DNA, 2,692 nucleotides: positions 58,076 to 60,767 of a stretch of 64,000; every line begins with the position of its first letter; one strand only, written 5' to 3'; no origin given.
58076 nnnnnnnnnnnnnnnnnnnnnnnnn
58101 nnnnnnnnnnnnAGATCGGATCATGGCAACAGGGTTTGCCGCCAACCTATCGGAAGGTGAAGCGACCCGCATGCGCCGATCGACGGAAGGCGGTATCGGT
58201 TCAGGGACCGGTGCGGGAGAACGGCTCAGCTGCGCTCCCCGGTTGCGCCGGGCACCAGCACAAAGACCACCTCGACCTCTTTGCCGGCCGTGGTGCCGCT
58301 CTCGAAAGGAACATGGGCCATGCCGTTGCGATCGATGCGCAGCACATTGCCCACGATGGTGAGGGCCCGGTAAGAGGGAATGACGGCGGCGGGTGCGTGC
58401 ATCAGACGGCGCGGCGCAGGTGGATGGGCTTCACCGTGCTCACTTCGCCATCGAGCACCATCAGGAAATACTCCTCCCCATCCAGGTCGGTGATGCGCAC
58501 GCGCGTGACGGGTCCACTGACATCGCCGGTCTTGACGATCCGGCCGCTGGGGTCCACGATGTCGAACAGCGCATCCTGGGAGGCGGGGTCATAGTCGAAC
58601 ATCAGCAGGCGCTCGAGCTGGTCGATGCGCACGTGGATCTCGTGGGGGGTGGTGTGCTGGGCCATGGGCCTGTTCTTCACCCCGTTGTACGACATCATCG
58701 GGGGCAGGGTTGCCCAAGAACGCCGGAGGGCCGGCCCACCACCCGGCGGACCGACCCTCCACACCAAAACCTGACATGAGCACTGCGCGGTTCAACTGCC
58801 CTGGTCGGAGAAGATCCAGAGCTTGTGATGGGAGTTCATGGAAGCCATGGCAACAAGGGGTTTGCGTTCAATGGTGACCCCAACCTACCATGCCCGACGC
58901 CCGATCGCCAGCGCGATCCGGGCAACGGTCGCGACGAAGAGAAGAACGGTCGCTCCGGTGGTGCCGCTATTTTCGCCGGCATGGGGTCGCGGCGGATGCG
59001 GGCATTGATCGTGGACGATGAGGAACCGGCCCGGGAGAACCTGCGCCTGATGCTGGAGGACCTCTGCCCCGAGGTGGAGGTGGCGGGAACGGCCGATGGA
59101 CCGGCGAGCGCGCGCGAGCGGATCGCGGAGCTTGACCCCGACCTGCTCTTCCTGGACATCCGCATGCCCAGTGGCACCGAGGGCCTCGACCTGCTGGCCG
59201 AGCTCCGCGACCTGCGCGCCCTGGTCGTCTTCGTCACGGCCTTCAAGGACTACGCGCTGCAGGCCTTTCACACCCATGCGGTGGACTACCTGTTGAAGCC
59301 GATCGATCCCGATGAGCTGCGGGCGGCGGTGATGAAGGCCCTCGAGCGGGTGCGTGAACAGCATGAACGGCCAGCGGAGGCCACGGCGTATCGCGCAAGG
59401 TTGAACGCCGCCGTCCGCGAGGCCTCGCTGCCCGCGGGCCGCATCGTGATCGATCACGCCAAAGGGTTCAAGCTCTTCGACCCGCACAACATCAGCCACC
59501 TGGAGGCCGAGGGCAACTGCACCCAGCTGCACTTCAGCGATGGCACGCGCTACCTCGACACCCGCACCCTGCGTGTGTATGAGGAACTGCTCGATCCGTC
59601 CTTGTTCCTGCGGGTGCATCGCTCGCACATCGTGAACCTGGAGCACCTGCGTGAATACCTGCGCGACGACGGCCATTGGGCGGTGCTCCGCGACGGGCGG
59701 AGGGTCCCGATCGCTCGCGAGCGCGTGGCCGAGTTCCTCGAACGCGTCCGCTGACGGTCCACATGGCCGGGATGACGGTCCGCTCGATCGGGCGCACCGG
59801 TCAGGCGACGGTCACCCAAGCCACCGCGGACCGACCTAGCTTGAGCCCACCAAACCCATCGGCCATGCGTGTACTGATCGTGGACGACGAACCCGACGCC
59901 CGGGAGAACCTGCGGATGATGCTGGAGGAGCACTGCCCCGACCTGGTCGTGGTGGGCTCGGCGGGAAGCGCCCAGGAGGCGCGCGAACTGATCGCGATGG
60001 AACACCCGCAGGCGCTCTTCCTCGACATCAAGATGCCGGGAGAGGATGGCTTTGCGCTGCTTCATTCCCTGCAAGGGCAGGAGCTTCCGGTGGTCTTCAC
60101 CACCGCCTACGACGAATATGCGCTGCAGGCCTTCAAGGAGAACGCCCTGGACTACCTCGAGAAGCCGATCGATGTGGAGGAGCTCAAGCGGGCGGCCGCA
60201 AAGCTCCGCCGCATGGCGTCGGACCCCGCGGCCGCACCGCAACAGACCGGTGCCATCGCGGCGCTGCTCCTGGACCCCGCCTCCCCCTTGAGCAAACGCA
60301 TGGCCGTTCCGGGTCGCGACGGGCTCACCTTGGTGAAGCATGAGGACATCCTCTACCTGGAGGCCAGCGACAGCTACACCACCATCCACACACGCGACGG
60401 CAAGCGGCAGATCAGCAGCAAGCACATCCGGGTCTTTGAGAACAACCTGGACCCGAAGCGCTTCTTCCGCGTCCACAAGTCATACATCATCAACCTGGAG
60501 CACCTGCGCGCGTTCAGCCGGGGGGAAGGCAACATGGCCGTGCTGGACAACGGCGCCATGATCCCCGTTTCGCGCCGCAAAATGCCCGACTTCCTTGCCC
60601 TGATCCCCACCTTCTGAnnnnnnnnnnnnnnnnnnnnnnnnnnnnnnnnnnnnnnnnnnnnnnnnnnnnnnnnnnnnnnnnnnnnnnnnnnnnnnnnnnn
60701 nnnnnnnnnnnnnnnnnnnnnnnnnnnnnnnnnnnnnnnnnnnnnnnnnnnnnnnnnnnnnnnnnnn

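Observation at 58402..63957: Two tandem LytTR response regulators ahead of a LytS-type kinase that carries a large periplasmic beta-propeller/Y_Y_Y sensor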

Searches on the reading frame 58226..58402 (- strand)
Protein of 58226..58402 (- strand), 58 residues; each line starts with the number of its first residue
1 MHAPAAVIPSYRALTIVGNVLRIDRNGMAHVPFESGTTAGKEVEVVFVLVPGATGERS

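Call 29: search_protein_families(library=pfam, proteins=[window:58226-58402:-], max_evalue=10)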
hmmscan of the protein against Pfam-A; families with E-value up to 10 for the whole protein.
window:58226-58402:- (58 aa): 0 families

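Call 83: search_protein_families(library=ncbifam, proteins=[window:58226-58402:-], max_evalue=10)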
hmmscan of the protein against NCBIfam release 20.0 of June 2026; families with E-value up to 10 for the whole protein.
window:58226-58402:- (58 aa): 0 families

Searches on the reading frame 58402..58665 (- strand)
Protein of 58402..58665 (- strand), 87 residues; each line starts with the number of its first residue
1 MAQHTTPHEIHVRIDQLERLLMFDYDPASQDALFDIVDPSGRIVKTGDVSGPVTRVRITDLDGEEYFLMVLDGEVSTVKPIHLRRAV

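Call 29: search_protein_families(library=pfam, proteins=[window:58402-58665:-], max_evalue=10)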
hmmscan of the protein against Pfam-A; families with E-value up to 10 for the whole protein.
window:58402-58665:- (87 aa): 0 families

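Call 35: find_homologous_proteins(query=window:58402-58665:-, max_evalue=0.001)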
Query window:58402-58665:- (87 aa): 228 proteins with E <= 0.001 among 228 candidates; the best 120 are listed.
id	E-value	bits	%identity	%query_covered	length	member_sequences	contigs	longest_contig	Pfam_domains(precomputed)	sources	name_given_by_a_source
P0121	2.0e-46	173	93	100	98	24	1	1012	-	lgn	-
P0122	9.7e-46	171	92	100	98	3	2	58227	-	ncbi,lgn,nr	ncbi:MAG TPA: hypothetical protein PLH93_05755 [Flavobacteriales bacterium]|nr:hypothetical protein 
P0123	2.3e-42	160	86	98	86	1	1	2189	-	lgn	-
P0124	2.8e-41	157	89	92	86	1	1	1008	-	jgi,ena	-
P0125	3.4e-41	156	87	94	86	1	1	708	-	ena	-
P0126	6.3e-41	156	90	92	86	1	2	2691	-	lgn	-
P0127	1.2e-38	148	89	91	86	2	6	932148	-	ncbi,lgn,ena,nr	ncbi:MAG: hypothetical protein H6595_07035 [Flavobacteriales bacterium]|nr:hypothetical protein [Fla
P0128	2.7e-37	144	79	99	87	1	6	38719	-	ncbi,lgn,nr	ncbi:MAG: hypothetical protein IT228_08355 [Flavobacteriales bacterium]|nr:hypothetical protein [Fla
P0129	1.9e-36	141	80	93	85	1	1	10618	-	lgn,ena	-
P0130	3.3e-36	141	81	93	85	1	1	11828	-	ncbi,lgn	ncbi:MAG: hypothetical protein ABI432_09240 [Flavobacteriales bacterium]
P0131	5.0e-36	140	79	93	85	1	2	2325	-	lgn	-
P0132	6.0e-36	140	78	94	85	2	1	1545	-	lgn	-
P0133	8.8e-36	139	79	93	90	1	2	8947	-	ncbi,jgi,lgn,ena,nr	ncbi:MAG: hypothetical protein RBT71_07425 [Flavobacteriales bacterium]|jgi:hypothetical protein|nr:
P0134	1.5e-35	138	88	87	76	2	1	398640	-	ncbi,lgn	-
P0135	1.7e-35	138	81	91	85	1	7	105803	-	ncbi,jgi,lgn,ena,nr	ncbi:MAG TPA: hypothetical protein PL070_00640 [Flavobacteriales bacterium]|nr:hypothetical protein 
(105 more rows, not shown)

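Call 47: predict_structure(alignment_id=A1)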
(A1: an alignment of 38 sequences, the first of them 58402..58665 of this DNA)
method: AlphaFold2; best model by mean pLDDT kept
length: 87 residues; sequences in the alignment: 38
mean_pLDDT: 52.1   pTM: 0.40
mean pLDDT of the five models: 52.1, 48.0, 45.5, 42.1, 40.0
residues with pLDDT >= 90: 0; 70-90: 5; 50-70: 45; < 50: 37
segments of 3 or more residues with pLDDT < 50: 1-22, 73-87
pLDDT, mean of each block of 10 residues (from residue 1): 41 36 59 65 69 61 56 44 34
secondary structure, 60 per line:
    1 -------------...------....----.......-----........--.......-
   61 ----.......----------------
elements in order: E23-26 E31-37 E43-50 E53-59 E65-71

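Call 83: search_protein_families(library=ncbifam, proteins=[window:58402-58665:-], max_evalue=10)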
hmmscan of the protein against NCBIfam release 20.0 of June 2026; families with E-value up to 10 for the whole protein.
window:58402-58665:- (87 aa): 0 families

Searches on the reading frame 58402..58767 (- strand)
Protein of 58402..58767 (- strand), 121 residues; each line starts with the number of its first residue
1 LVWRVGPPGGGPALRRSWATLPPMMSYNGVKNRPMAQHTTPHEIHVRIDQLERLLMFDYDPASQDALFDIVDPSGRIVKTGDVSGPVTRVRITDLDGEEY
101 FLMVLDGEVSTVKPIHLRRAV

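Call 3: search_protein_families(library=pfam, proteins=[window:58402-58767:-], max_evalue=0.01)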
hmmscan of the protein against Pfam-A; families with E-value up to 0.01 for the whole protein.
window:58402-58767:- (121 aa): 0 families

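Call 4: search_protein_families(library=ncbifam, proteins=[window:58402-58767:-], max_evalue=0.01)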
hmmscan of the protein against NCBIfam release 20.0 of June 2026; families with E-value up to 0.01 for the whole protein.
window:58402-58767:- (121 aa): 0 families

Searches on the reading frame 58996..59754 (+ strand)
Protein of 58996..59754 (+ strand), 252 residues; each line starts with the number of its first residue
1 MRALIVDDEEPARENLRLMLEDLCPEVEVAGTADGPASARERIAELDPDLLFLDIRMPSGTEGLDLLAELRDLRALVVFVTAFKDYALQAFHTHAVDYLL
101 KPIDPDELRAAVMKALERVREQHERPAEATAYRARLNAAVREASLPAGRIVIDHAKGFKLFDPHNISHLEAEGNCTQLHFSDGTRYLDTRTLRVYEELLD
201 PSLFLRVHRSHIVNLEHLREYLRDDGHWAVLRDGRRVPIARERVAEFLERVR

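Call 3: search_protein_families(library=pfam, proteins=[window:58996-59754:+], max_evalue=0.01)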
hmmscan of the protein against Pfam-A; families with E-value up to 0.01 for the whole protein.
window:58996-59754:+ (252 aa): 2 families
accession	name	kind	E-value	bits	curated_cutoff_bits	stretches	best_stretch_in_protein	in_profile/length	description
PF00072.30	Response_reg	-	1.5e-21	77.1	30.2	1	4-112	2-110/111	Response regulator receiver domain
PF04397.21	LytTR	-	9.6e-16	58.2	22.6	1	159-250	4-96/98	LytTr DNA-binding domain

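Call 4: search_protein_families(library=ncbifam, proteins=[window:58996-59754:+], max_evalue=0.01)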
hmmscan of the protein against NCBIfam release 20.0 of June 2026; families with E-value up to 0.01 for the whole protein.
window:58996-59754:+ (252 aa): 82 families (the best 25 are shown)
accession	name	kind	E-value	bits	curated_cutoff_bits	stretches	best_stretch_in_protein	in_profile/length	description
NF008677.0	PRK11697.1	equivalog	1e-38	133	246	1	1-248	2-232/238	two-component system response regulator BtsR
NF010684.1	PRK14084.1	equivalog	1.1e-26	94.1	375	1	1-220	1-219/254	response regulator transcription factor LytR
NF008469.0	PRK11361.1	equivalog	4.4e-14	52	714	1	2-118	6-122/461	acetoacetate metabolism transcriptional regulator AtoC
TIGR01818.1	ntrC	equivalog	5.2e-14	51.9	558.6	1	4-131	2-129/463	nitrogen regulation protein NR(I)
NF006900.1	PRK09390.1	equivalog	7e-14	51.8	255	1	4-138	8-142/203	response regulator FixJ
NF001965.0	PRK00742.1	subfamily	1.2e-13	51.1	293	1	1-134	4-142/357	chemotaxis-specific protein-glutamate methyltransferase CheB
NF007935.0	PRK10651.1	equivalog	2.9e-12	46.2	250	1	3-115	9-123/216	two-component system response regulator NarL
NF047785.1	respo_reg_MadR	equivalog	3.6e-12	46.1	300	1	1-114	1-119/209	MadR family response regulator transcription factor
NF045944.1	ResRegRpaBCyano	equivalog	1.1e-11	44.6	330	1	4-127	1-123/229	response regulator transcription factor RpaB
NF006623.1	PRK09191.1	subfamily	1.6e-11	44.5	240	1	3-117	140-253/258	PhyR family response regulator anti-anti-sigma factor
NF033791.1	ActR_PrrA_rreg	equivalog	1.6e-11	44.5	250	1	4-130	5-131/173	ActR/PrrA/RegA family redox response regulator transcription factor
NF009206.0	PRK12555.1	subfamily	2.4e-11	43.2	342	1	1-121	1-126/340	chemotaxis-specific protein-glutamate methyltransferase CheB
NF008176.1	PRK10923.1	equivalog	5.8e-11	41.6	620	1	5-125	8-128/469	nitrogen regulation protein NR(I)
NF041733.1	resp_reg_CseB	equivalog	6e-11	42.2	350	1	3-133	3-132/228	two-component system response regulator CseB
NF045505.1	RR_RssB_Pseudo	equivalog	6.6e-11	41.9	700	1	3-142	8-144/394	two-component system response regulator RssB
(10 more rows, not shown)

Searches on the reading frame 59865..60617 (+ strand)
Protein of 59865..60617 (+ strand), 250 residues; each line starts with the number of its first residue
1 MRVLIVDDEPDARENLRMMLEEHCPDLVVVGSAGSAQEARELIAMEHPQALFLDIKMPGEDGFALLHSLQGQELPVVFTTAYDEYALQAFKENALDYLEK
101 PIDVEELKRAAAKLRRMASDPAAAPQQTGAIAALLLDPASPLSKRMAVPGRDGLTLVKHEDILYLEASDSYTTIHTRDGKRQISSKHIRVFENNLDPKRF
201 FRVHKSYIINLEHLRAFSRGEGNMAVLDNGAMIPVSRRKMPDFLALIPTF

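Call 3: search_protein_families(library=pfam, proteins=[window:59865-60617:+], max_evalue=0.01)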
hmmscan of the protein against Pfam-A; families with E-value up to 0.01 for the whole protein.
window:59865-60617:+ (250 aa): 2 families
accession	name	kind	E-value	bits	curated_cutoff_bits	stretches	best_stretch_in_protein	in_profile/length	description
PF00072.30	Response_reg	-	4e-24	85.4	30.2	1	3-110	1-109/111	Response regulator receiver domain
PF04397.21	LytTR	-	6.6e-22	78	22.6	1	153-246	2-96/98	LytTr DNA-binding domain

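Call 4: search_protein_families(library=ncbifam, proteins=[window:59865-60617:+], max_evalue=0.01)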
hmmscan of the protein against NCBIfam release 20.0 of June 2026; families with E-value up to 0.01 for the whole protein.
window:59865-60617:+ (250 aa): 90 families (the best 25 are shown)
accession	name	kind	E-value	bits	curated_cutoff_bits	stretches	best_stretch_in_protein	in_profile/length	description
NF008677.0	PRK11697.1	equivalog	6.9e-45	153.2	246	1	1-240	2-228/238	two-component system response regulator BtsR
NF010684.1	PRK14084.1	equivalog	2.1e-31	109.6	375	1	1-243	1-248/254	response regulator transcription factor LytR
TIGR01818.1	ntrC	equivalog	2.9e-15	56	558.6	1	3-124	1-123/463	nitrogen regulation protein NR(I)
NF001965.0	PRK00742.1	subfamily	6.3e-15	55.2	293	1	1-109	4-114/357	chemotaxis-specific protein-glutamate methyltransferase CheB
NF008469.0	PRK11361.1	equivalog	3.1e-14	52.5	714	1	2-117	6-125/461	acetoacetate metabolism transcriptional regulator AtoC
NF053854.1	RespRegPhoBBctds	equivalog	8.2e-14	51.5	270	1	3-168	1-169/225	two-component system response regulator PhoB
NF007005.1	PRK09468.1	equivalog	2e-13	50.3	331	1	2-130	5-135/237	osmolarity response regulator transcription factor OmpR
NF009206.0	PRK12555.1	subfamily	2.6e-13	49.7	342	1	1-116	1-122/340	chemotaxis-specific protein-glutamate methyltransferase CheB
NF047785.1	respo_reg_MadR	equivalog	6.3e-13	48.5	300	1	1-119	1-125/209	MadR family response regulator transcription factor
NF006900.1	PRK09390.1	equivalog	2.9e-12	46.6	255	1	2-124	6-129/203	response regulator FixJ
NF012023.0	PRK15479.1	equivalog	3.7e-12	46.2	337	1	1-120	1-122/224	transcriptional regulator TctD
NF008176.1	PRK10923.1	equivalog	6.1e-12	44.9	620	1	3-107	6-111/469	nitrogen regulation protein NR(I)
NF007935.0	PRK10651.1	equivalog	7.7e-12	44.9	250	1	2-110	8-119/216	two-component system response regulator NarL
NF045944.1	ResRegRpaBCyano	equivalog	1.1e-11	44.6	330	1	4-131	1-131/229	response regulator transcription factor RpaB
TIGR02154.1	PhoB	equivalog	2e-11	43.6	296.2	1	2-124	4-130/226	phosphate regulon transcriptional regulator PhoB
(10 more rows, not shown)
